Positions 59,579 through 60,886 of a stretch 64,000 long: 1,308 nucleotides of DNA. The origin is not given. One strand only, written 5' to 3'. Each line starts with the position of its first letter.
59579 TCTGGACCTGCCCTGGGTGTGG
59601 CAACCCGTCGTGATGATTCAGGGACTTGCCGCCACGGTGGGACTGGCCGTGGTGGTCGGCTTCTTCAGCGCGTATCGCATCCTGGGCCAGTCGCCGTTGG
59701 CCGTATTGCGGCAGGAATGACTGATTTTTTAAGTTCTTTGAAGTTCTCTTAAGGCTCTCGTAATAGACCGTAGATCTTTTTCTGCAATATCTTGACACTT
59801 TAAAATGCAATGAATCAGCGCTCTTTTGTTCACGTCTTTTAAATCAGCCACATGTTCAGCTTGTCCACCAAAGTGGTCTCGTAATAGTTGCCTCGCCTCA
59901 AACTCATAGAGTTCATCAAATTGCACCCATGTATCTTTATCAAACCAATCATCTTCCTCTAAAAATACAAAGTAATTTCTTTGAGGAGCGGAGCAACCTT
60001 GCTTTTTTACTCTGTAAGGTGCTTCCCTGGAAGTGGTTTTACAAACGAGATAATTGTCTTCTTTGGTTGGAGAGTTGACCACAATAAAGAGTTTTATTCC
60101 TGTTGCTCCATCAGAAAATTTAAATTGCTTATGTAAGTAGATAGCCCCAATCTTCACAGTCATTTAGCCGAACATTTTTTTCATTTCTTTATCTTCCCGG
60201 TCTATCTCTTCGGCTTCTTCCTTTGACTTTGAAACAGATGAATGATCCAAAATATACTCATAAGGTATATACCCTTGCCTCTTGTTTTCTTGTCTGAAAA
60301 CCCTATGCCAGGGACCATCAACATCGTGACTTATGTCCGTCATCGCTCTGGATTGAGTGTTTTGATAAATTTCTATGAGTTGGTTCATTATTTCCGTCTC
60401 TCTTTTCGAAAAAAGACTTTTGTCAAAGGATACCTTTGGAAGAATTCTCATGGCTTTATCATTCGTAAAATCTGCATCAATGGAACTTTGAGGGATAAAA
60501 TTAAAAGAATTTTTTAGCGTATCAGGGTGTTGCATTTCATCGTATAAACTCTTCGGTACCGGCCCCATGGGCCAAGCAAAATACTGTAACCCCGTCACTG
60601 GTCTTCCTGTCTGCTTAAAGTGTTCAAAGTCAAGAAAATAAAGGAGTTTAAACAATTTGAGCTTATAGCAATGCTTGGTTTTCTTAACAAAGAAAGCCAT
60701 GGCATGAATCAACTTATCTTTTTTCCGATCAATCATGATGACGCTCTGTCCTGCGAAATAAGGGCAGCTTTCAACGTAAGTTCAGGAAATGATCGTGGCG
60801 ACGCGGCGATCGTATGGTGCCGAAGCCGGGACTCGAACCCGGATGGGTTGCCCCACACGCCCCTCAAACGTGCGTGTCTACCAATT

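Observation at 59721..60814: Low-GC islet at the tRNA-Leu 3' end carrying a Panacea (DUF4065) antitoxin and an unassigned 144-aa partner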

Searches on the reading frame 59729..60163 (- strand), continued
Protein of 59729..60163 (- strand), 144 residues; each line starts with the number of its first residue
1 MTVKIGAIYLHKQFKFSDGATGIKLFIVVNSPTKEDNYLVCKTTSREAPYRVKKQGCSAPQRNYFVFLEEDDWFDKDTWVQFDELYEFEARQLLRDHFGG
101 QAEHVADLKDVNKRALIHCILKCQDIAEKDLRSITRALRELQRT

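Call 50: find_homologous_proteins(query=A2, max_evalue=0.00001)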
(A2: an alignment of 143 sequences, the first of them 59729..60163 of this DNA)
Query A2 (143 sequences) (144 aa, profile of the alignment): 56 proteins with E <= 0.00001 among 896 candidates.
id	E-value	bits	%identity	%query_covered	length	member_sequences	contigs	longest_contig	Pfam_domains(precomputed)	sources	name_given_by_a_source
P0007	4.3e-50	187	60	97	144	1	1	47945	-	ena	-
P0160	7.5e-49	183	42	85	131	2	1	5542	-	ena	-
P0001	1.7e-48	182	62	98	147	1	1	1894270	-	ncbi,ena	-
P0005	5.5e-48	180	64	97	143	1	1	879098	-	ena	-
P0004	6.8e-47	177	66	88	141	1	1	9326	-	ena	-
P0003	1.5e-46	175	62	97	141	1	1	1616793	-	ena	-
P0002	1.9e-45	172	62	97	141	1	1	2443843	-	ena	-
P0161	2.4e-45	172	34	88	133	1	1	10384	-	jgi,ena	-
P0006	2.9e-45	171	63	96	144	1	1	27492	-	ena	-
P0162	1.9e-44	169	35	88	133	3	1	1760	-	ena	-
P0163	6.7e-44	167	34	90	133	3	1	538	-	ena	-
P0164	1.4e-43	166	36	88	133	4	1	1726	-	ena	-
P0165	3.0e-43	165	34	88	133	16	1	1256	-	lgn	-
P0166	5.0e-43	164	41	88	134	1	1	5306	-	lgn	-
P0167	5.8e-43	164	40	88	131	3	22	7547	-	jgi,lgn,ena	-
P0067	6.7e-41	157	29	83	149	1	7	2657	-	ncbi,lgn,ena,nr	ncbi:MAG: hypothetical protein KAJ14_12055 [Candidatus Omnitrophica bacterium]|nr:hypothetical prote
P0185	8.5e-35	137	33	85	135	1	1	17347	-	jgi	jgi:hypothetical protein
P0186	9.0e-33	131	34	92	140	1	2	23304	-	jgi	jgi:hypothetical protein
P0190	2.2e-32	130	26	88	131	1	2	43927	-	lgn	-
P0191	5.5e-32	128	32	85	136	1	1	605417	-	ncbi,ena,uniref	ncbi:hypothetical protein ABMA32_22335 [Mesorhizobium sp. VNQ89]|uniref:hypothetical protein n=1 Tax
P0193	2.2e-31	126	31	97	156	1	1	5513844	-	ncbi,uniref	ncbi:hypothetical protein [Rhodopseudomonas palustris]|uniref:hypothetical protein n=1 Tax=Rhodopseu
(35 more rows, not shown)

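Call 51: list_cluster_members(proteins=[P0193, P0191, P0067, P0001])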
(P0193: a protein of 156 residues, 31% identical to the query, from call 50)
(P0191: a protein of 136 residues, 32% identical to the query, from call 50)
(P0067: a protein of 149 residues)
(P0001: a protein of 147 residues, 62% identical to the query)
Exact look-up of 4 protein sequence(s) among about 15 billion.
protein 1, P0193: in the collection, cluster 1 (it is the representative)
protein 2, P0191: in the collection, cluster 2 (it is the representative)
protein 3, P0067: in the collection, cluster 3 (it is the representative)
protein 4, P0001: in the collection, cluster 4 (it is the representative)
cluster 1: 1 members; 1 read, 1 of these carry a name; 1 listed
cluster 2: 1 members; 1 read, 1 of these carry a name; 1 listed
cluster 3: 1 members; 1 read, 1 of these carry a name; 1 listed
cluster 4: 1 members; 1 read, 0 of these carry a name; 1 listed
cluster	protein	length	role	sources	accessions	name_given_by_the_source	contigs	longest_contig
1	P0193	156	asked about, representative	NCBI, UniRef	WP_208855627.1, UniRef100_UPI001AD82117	hypothetical protein [Rhodopseudomonas palustris] | hypothetical protein n=1 Tax=Rhodopseudomonas palustris TaxID=1076 RepID=UPI001AD82117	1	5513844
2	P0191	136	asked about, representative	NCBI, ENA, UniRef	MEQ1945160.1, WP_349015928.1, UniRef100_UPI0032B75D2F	hypothetical protein ABMA32_22335 [Mesorhizobium sp. VNQ89] | hypothetical protein n=1 Tax=Mesorhizobium quangtriensis TaxID=3157709 RepID=UPI0032B75D2F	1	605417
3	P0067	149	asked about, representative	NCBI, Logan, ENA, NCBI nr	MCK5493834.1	MAG: hypothetical protein KAJ14_12055 [Candidatus Omnitrophica bacterium] | hypothetical protein [Candidatus Omnitrophota bacterium]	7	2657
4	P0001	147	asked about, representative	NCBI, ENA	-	-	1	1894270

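Call 53: find_encoding_contigs(protein=P0193, flank=4000, max_places=2)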
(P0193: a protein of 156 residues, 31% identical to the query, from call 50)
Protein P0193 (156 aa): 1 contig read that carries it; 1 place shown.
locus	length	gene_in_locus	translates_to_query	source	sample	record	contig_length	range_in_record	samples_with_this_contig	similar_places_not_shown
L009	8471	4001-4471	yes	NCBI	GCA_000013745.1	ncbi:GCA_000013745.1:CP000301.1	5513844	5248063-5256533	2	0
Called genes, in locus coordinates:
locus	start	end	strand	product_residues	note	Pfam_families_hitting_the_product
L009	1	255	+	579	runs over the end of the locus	-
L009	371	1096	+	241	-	PF00565:SNase, PF27542:ArfC (weak)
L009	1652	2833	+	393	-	PF00266:Aminotran_5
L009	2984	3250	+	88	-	-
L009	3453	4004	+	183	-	PF13274:SocA_Panacea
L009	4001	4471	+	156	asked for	-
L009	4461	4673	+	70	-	PF20075:DUF6471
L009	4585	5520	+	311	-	-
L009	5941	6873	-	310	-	PF01435:Peptidase_M48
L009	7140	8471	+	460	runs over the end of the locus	PF00067:p450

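Call 54: find_encoding_contigs(protein=P0191, flank=4000, max_places=2)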
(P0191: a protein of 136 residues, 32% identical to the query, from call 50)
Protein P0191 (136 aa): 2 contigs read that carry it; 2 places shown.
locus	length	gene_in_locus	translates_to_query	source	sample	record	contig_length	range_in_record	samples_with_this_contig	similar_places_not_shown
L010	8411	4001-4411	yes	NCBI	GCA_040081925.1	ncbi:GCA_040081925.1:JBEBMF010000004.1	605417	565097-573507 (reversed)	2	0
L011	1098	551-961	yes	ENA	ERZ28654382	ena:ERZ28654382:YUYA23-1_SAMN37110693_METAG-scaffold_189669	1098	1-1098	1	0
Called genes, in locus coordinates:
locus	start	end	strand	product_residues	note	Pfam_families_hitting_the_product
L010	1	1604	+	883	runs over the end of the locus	-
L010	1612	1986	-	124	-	-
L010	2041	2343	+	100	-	-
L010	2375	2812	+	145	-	PF18932:DUF5681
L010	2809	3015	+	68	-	-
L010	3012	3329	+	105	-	-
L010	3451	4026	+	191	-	PF13274:SocA_Panacea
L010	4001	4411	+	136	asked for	-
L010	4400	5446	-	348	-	PF10282:Lactonase (weak)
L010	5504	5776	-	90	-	PF09204:Colicin_immun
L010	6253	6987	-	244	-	PF13505:OMP_b-brl, PF01389:OmpA_membrane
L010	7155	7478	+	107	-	-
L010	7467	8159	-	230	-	PF02586:SRAP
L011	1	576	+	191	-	PF13274:SocA_Panacea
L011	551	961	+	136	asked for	-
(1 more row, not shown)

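Call 55: find_encoding_contigs(protein=P0190, flank=4000, max_places=2)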
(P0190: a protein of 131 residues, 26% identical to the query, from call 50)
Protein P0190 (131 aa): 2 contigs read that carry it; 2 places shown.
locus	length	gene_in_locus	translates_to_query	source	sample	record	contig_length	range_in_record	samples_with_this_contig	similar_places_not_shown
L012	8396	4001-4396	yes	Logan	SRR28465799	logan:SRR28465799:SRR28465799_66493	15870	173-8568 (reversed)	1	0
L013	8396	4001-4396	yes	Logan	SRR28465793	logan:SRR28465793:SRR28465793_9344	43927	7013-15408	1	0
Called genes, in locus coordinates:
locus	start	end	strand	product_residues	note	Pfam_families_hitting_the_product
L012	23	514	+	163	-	-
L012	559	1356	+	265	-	-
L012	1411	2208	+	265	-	-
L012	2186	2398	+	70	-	-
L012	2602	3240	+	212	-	PF07463:NUMOD4 (faint), PF13392:HNH_3 (faint)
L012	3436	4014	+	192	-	PF13274:SocA_Panacea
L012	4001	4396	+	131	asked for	-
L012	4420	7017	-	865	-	PF02384:N6_Mtase, PF07669:Eco57I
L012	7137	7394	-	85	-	-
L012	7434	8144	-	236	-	PF06197:DUF998 (weak)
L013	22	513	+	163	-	-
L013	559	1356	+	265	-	-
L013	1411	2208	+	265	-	-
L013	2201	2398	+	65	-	-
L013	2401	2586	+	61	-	-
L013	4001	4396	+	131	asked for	-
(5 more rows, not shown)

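Call 57: search_dna_similar(query=P0191, collection=plasmids, mode=protein, max_evalue=0.01, max_rows=25)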
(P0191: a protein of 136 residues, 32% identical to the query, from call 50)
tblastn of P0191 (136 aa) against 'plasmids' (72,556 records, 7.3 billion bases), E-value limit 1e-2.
No match.

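Call 58: search_dna_similar(query=P0193, collection=plasmids, mode=protein, max_evalue=0.01, max_rows=25)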
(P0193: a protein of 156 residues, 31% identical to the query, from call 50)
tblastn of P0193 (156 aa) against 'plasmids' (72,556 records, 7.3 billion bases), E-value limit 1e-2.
No match.

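Call 63: find_homologous_proteins(query=A4, max_evalue=1)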
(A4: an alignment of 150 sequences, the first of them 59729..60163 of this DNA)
Query A4 (150 sequences) (144 aa, profile of the alignment): 57 proteins with E <= 1 among 899 candidates.
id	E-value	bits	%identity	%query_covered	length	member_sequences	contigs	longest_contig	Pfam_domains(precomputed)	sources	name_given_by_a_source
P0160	1.2e-48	182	42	85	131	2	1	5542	-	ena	-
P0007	1.1e-46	176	60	97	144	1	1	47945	-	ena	-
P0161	6.5e-46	173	34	88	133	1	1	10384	-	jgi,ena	-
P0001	2.3e-45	172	62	98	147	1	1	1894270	-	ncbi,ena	-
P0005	5.7e-45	170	64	97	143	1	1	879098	-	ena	-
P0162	6.1e-45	170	35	88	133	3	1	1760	-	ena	-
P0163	2.8e-44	168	34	90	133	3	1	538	-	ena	-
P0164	5.3e-44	167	36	88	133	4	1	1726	-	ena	-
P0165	8.8e-44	166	34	88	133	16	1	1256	-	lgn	-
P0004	1.5e-43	166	66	88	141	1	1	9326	-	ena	-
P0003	3.5e-43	164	62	97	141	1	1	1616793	-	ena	-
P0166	3.6e-43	164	41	88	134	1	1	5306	-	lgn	-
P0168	7.3e-43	163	35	90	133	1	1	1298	-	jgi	jgi:hypothetical protein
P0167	9.8e-43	163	40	88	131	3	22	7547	-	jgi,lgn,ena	-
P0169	1.0e-42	163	40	86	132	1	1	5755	-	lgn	-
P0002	5.5e-42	161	62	97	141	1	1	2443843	-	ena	-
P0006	2.3e-41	159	63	96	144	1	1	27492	-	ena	-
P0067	1.8e-39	152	29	83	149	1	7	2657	-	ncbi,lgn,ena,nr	ncbi:MAG: hypothetical protein KAJ14_12055 [Candidatus Omnitrophica bacterium]|nr:hypothetical prote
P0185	1.8e-36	143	33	85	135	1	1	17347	-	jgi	jgi:hypothetical protein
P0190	1.0e-33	134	26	88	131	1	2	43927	-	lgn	-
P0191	4.7e-32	128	32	85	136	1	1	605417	-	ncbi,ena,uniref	ncbi:hypothetical protein ABMA32_22335 [Mesorhizobium sp. VNQ89]|uniref:hypothetical protein n=1 Tax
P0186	6.1e-32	128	34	92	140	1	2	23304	-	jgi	jgi:hypothetical protein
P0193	1.6e-30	123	31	97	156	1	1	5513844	-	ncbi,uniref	ncbi:hypothetical protein [Rhodopseudomonas palustris]|uniref:hypothetical protein n=1 Tax=Rhodopseu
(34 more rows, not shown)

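Call 65: find_related_loci(query=A1, collection=viral_contigs, flank=4000)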
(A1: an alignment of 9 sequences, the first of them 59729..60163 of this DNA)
Query A1 (144 aa) in viral_contigs; peptide patterns used: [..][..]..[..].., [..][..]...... (x = any residue, [..] = any of these).
68 stretches matched a pattern, but none encodes a relative of the query by tblastn (E <= 1e-3).
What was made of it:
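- Tried and rejected: A pattern scan of IMG/VR viral contigs also found nothing (call 65).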

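Call 83: fold_search(model_id=the predicted structure, library=viral)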
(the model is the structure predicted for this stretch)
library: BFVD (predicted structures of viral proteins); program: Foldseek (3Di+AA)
matches with E <= 10: 539; with E <= 0.001: 1
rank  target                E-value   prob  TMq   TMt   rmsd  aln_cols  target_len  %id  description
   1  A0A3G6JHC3            9.8e-04  1.00  0.45  0.58   8.1       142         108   12  Type II toxin-antitoxin system PemK/MazF family toxin [Lactobacillus phage ViSo-2018a]
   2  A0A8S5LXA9            1.1e-03  1.00  0.46  0.53   8.9       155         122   12  Endoribonuclease [Siphoviridae sp. ctRiO19]
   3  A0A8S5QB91            2.0e-03  1.00  0.45  0.36   3.5        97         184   18  PemK-like protein [Myoviridae sp. ctdv95]
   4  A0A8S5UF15            8.5e-03  1.00  0.55  0.37   5.7       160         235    7  PemK-like protein [Myoviridae sp. ctcyQ27]
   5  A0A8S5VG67            1.1e-02  1.00  0.54  0.47   9.1       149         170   14  PemK-like protein [Podoviridae sp. ct6BA50]
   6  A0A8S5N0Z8            1.4e-02  0.99  0.49  0.41  11.0       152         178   10  Endoribonuclease [Siphoviridae sp. ctpbb7]
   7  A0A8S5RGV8            1.8e-02  0.99  0.51  0.30   7.4       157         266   10  PemK-like protein [virus sp. ctiha2]
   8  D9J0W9                3.5e-02  0.97  0.44  0.32   6.9       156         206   12  Gp171 [Brochothrix phage A9]
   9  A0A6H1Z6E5            4.4e-02  0.98  0.44  0.39   4.2       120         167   12  (no name in the UniProt tables at hand)
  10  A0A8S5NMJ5            1.0e-01  0.90  0.48  0.29  10.1       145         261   10  Uncharacterized protein [Siphoviridae sp. ctGMq5]
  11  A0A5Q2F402            1.2e-01  0.54  0.34  0.38   8.5       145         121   11  Uncharacterized protein [Gordonia phage Sixama]
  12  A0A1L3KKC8            1.4e-01  0.13  0.23  0.05  13.0       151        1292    9  (no name in the UniProt tables at hand)
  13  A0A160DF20            1.6e-01  0.20  0.23  0.31  11.7       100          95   20  Uncharacterized protein [Gordonia phage OneUp]
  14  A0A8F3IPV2            1.7e-01  0.82  0.32  0.54   8.1       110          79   17  (no name in the UniProt tables at hand)
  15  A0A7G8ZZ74            1.7e-01  0.13  0.22  0.12  14.6       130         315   13  Ig-like domain containing YjdB-like protein [Enterococcus phage iF6]
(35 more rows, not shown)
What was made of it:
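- On MazF/PemK toxin family (PF02452): BFVD PemK/MazF hits agree (call 83).
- BFVD top hits are PemK/MazF toxins (call 83).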

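Call 87: search_protein_families(library=pfam, proteins=[L006:3939-4187:-, L006:3495-3911:-], max_evalue=0.01)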
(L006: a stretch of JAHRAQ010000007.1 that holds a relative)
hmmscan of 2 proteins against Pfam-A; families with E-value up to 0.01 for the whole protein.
L006:3939-4187:- (82 aa): 1 family
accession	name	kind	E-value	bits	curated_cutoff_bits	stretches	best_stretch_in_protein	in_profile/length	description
PF25080.1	zf_RING-like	-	0.0016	18.8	27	1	39-64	15-40/48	RING zinc finger-like domain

L006:3495-3911:- (138 aa): 0 families

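Call 97: find_encoding_contigs(protein=P0186, flank=3000, max_places=1)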
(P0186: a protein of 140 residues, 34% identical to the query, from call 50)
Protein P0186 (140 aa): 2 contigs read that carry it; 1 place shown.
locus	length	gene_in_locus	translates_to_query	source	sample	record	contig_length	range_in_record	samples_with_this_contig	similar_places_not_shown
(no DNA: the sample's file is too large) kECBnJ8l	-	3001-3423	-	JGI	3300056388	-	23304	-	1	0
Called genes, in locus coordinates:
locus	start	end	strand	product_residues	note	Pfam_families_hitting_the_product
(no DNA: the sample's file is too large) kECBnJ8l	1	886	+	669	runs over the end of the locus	-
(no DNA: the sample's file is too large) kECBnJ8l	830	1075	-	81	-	-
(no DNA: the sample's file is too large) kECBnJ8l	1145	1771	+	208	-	-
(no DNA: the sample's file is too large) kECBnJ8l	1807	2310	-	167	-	PF13827:DUF4189 (weak)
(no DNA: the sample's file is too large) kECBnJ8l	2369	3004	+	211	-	PF13274:SocA_Panacea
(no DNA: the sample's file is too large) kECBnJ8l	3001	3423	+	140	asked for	-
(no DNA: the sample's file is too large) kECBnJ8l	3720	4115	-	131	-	-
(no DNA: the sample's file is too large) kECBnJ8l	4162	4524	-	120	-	-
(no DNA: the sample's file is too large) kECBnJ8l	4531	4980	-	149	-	-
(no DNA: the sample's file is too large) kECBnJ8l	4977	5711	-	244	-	-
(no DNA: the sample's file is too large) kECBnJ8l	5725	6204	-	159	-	-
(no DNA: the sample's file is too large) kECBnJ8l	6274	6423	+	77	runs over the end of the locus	-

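Call 98: find_encoding_contigs(protein=P0185, flank=3000, max_places=1)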
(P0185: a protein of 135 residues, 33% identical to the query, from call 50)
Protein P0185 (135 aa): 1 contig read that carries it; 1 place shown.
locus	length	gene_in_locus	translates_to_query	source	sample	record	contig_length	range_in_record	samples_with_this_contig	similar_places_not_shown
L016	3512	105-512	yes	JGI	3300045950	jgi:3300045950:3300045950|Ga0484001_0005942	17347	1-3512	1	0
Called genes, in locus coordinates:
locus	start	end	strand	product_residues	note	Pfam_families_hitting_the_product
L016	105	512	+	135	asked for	-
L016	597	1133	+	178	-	PF07690:MFS_1 (faint)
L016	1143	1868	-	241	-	PF04474:DUF554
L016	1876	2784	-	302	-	PF00781:DAGK_cat, PF19279:YegS_C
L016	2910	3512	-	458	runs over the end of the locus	PF00206:Lyase_1, PF14698:ASL_C2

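Call 99: find_encoding_contigs(protein=P0161, flank=3000, max_places=1)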
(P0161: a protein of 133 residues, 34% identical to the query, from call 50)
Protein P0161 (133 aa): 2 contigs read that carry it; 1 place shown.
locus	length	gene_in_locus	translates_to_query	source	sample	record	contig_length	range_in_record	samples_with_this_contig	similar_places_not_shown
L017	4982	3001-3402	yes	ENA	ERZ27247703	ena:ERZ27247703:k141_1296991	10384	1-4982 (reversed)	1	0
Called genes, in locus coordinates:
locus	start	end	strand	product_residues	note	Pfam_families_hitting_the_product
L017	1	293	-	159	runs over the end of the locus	PF15731:MqsA_antitoxin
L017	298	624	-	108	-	PF15723:MqsR_toxin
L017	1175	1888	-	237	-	-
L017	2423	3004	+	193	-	PF13274:SocA_Panacea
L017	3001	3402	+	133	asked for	-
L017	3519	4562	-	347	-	-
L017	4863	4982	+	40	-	?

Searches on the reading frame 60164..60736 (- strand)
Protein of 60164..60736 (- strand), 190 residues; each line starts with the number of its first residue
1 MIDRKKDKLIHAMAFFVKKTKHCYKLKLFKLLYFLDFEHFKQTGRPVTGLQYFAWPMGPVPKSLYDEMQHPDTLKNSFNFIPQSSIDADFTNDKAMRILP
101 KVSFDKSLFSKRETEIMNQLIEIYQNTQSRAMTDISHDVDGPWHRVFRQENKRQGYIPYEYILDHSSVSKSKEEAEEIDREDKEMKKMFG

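Call 5: search_protein_families(library=pfam, proteins=[window:60164-60736:-], max_evalue=1)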
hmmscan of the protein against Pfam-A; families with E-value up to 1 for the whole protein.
window:60164-60736:- (190 aa): 2 families
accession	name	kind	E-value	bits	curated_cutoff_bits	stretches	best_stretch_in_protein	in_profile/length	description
PF13274.11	SocA_Panacea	-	1.2e-22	81.4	25.7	1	28-144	1-113/113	Antitoxin SocA-like, Panacea domain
PF01035.26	DNA_binding_1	-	0.29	11.4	27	1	130-156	39-65/81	6-O-methylguanine DNA methyltransferase, DNA binding domain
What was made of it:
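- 60164..60736 (-): panA: 190-aa single-domain Panacea (DUF4065/SocA-like) antitoxin. The Panacea domain covers residues 28-144. The C-terminal tail (residues 160-190) is acidic, with net charge about -4. Pfam PF13274 matches at E = 1.2e-22 and 81.4 bits, covering model positions 1-113 of 113 (call 5).
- On PanA (Panacea/DUF4065/SocA-like antitoxin): E = 1.2e-22 and 81.4 bits against a cutoff of 25.7, covering model positions 1-113 of 113 at residues 28-144 (call 5).
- PanA identity: Pfam SocA_Panacea at 81 bits, full-length domain (call 5).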

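Call 6: search_protein_families(library=ncbifam, proteins=[window:60164-60736:-], max_evalue=1)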
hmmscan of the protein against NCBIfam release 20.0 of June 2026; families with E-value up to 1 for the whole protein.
window:60164-60736:- (190 aa): 1 family
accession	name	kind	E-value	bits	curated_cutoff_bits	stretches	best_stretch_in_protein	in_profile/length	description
NF047745.1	SocA_antitoxin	equivalog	5.6e-13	48.9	190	1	22-181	20-170/176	type VI toxin-antitoxin system SocA family antitoxin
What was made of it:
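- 60164..60736 (-): NCBIfam SocA_antitoxin scores 48.9 bits, below the equivalog cutoff of 190 (call 6).
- Closest known: SocAB type VI toxin-antitoxin system of Caulobacter. Different: PanA scores 48.9 bits against the SocA equivalog cutoff of 190 (call 6).
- PanA scores far below the SocA equivalog cutoff (48.9 against 190 bits, call 6). The best NCBIfam hit of PanA is the type VI SocA antitoxin model, E = 5.6e-13 over residues 22-181 (call 6). The score is far below the SocA equivalog cutoff (call 6).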

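Call 7: search_protein_families(library=padloc, proteins=[window:60164-60736:-], max_evalue=1)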
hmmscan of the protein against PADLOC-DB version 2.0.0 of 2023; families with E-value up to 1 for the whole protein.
window:60164-60736:- (190 aa): 0 families

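Call 9: search_protein_families(library=phrogs, proteins=[window:60164-60736:-], max_evalue=1)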
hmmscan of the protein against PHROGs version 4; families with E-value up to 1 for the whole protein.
window:60164-60736:- (190 aa): 3 families
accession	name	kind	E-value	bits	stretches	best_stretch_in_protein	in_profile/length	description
phrog_1281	-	unknown function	3e-26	93.3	1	5-183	6-165/195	-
phrog_10390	-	unknown function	4.3e-12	47.1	1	5-152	147-278/299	-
phrog_32604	-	unknown function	0.11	13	1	37-103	194-259/295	-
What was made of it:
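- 60164..60736 (-): PHROG 1281 matches at E = 3e-26 (call 9).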
